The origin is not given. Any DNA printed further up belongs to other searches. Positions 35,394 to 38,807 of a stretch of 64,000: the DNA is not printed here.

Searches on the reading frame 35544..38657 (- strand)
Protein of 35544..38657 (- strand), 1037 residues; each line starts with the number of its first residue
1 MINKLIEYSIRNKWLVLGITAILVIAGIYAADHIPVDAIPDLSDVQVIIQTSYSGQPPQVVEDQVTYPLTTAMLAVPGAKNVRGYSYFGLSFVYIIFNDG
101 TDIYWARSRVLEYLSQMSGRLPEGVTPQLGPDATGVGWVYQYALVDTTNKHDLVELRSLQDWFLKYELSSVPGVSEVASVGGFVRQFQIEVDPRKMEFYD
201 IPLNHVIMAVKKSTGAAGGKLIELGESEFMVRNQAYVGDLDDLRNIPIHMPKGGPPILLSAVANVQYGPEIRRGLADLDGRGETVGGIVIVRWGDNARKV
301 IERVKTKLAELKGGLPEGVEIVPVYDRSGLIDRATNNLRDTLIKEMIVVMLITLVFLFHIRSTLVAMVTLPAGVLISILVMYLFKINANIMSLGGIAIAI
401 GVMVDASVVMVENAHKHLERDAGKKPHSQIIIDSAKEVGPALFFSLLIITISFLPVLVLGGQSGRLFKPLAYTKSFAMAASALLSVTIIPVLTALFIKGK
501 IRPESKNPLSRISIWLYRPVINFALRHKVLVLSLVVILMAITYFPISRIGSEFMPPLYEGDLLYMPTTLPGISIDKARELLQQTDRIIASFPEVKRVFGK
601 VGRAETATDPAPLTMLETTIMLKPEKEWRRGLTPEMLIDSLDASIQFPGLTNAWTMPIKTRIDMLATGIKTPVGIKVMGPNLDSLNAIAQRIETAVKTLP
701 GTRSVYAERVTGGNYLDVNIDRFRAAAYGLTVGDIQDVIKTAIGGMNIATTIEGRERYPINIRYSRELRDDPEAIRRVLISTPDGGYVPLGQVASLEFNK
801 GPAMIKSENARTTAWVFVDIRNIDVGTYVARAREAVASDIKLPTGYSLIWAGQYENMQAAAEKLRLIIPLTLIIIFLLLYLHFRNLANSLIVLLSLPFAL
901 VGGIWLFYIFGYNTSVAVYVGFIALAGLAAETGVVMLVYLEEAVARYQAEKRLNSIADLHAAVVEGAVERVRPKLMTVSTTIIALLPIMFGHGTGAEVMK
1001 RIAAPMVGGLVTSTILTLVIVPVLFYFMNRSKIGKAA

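Call 65: search_protein_families(library=pfam, max_evalue=0.00001, proteins=[window:35544-38657:-])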
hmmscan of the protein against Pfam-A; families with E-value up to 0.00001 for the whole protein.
window:35544-38657:- (1037 aa): 1 family
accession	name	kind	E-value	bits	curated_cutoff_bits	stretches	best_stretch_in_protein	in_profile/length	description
PF00873.25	ACR_tran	-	2.7e-237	790.6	28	1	6-1028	2-1020/1021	AcrB/AcrD/AcrF family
